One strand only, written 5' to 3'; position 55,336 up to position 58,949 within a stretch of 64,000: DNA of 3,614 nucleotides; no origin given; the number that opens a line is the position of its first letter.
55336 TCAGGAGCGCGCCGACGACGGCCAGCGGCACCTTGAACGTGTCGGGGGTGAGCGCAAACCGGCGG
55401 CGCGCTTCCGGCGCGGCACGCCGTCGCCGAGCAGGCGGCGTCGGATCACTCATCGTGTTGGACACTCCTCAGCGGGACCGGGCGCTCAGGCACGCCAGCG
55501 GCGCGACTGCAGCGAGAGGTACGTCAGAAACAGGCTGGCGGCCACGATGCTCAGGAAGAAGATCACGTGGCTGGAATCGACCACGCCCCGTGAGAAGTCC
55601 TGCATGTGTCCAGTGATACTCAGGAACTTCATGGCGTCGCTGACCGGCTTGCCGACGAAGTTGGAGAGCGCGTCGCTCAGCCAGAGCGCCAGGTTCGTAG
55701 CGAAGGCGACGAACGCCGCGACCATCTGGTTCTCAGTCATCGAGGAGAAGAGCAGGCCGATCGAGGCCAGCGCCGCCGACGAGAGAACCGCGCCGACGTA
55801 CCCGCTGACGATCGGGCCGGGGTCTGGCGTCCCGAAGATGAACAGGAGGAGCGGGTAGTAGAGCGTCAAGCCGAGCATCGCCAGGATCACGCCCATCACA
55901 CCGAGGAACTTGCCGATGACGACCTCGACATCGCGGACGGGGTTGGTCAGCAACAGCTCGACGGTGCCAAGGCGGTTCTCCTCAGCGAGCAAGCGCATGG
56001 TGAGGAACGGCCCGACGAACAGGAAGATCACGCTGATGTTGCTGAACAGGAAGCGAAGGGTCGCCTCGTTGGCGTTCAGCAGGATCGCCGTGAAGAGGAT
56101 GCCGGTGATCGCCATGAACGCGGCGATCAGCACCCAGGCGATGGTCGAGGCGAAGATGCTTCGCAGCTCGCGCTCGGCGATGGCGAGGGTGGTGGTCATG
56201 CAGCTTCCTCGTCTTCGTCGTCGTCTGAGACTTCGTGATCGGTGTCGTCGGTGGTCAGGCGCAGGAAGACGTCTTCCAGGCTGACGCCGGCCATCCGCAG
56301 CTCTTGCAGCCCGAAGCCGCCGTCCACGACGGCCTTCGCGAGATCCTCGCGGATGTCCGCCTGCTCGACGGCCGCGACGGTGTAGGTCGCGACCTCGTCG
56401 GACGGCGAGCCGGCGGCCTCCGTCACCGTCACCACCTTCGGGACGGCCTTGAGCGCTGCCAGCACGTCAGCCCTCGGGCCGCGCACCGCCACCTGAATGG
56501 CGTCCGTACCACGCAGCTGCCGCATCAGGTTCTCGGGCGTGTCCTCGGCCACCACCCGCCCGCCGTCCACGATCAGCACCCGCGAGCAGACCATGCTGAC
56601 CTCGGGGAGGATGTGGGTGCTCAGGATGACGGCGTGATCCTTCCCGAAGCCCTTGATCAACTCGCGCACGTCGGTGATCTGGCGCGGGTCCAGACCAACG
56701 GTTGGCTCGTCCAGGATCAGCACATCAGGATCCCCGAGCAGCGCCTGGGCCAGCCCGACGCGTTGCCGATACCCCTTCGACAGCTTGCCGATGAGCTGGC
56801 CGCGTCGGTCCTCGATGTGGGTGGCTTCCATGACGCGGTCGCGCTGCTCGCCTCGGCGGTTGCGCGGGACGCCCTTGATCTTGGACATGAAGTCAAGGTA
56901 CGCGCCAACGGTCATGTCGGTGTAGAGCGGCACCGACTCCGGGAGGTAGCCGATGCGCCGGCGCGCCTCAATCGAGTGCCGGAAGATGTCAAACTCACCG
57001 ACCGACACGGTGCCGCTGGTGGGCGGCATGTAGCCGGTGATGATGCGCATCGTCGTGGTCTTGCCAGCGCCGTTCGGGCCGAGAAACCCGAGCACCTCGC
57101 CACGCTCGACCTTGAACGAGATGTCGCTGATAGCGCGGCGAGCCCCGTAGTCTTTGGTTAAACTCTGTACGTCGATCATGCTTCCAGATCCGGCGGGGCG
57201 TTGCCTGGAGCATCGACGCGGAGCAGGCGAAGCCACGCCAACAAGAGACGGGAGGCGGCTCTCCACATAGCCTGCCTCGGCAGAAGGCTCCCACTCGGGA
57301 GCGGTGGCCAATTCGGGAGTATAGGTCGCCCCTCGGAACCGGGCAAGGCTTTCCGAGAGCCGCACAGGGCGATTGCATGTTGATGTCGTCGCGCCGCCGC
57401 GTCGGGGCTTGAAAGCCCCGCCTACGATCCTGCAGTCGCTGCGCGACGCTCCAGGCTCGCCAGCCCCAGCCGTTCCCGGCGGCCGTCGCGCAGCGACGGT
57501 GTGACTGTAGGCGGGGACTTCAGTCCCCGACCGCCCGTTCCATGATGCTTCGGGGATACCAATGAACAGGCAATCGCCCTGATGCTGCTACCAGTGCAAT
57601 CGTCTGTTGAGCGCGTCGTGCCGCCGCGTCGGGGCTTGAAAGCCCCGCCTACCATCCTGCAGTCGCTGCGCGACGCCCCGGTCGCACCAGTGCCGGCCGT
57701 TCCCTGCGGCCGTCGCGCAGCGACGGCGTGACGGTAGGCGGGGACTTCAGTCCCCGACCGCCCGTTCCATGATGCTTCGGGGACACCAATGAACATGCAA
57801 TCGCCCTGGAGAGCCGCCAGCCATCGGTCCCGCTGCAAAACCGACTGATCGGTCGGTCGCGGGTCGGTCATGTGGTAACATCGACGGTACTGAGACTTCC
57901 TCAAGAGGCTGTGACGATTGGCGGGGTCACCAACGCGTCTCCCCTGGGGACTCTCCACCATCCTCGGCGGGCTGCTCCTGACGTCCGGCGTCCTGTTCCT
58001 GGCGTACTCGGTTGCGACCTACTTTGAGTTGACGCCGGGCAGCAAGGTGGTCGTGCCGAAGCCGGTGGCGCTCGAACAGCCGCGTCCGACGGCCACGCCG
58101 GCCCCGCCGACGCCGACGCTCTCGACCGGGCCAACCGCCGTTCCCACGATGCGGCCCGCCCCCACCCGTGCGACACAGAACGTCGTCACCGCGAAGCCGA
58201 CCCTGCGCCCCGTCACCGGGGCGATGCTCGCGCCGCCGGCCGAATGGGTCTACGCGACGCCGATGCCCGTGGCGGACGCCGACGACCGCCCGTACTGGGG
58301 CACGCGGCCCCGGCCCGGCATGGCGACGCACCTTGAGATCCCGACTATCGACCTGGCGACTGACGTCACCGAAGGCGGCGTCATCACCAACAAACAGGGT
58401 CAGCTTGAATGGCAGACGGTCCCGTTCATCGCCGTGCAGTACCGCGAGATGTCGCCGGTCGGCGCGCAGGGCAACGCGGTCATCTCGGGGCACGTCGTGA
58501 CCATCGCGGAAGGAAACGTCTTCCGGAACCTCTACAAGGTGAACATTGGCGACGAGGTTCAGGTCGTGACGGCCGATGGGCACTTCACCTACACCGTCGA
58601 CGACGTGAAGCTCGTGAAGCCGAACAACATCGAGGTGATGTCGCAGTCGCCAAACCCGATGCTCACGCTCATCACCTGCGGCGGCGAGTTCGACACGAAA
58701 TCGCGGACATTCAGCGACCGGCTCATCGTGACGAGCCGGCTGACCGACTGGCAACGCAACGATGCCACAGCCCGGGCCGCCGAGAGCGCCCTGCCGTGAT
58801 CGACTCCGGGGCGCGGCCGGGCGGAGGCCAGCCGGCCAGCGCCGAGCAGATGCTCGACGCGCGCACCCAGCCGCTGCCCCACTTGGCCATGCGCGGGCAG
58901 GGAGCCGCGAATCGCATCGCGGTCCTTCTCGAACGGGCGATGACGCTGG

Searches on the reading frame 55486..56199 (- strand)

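Call 39: search_protein_families(library=pfam, proteins=[window:55486-56199:-], max_evalue=0.0001)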
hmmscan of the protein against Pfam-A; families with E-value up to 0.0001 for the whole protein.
window:55486-56199:- (237 aa): 2 families
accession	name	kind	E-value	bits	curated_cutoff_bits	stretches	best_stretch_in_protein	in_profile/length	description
PF12698.13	ABC2_membrane_3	-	8.4e-12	45.3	31.6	1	42-171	155-281/347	ABC-2 family transporter protein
PF12679.13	ABC2_membrane_2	-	3.2e-08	33.6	27.2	1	5-186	1-210/283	ABC-2 family transporter protein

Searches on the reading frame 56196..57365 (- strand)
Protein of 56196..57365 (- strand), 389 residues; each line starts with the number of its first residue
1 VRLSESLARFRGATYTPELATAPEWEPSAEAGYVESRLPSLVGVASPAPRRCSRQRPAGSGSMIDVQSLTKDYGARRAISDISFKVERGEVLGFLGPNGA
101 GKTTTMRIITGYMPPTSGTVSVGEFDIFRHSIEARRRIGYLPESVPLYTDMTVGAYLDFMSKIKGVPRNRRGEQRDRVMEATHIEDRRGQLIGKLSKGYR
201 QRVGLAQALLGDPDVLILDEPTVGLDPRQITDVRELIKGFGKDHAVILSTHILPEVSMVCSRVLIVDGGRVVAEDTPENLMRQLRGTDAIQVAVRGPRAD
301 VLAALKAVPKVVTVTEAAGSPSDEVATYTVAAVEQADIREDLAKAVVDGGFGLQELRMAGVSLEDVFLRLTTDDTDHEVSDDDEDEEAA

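Call 51: search_protein_families(library=pfam, proteins=[window:56196-57365:-], max_evalue=0.0001)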
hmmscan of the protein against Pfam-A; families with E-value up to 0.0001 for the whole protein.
window:56196-57365:- (389 aa): 2 families
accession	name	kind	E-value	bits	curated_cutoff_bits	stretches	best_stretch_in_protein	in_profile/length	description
PF00005.33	ABC_tran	-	6.3e-30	105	25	1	80-222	2-136/137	ABC transporter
PF13304.12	AAA_21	-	4.3e-12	47.1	27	1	172-254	215-300/304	AAA domain, putative AbiEii toxin, Type IV TA system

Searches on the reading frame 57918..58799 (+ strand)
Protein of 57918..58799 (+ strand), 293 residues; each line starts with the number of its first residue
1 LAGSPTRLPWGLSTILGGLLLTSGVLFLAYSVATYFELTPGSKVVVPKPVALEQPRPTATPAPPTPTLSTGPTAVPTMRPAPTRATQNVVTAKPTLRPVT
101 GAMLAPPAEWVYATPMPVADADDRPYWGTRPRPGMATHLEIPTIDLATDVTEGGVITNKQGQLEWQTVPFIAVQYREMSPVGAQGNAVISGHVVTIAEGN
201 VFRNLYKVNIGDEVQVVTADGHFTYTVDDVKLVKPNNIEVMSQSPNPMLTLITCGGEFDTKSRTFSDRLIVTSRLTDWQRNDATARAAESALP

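Call 51: search_protein_families(library=pfam, proteins=[window:57918-58799:+], max_evalue=0.0001)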
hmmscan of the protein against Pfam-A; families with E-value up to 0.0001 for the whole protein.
window:57918-58799:+ (293 aa): 1 family
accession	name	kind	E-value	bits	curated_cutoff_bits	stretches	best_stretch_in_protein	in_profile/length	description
PF04203.18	Sortase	-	7.2e-24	84.4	26.6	1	139-275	1-124/125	Sortase domain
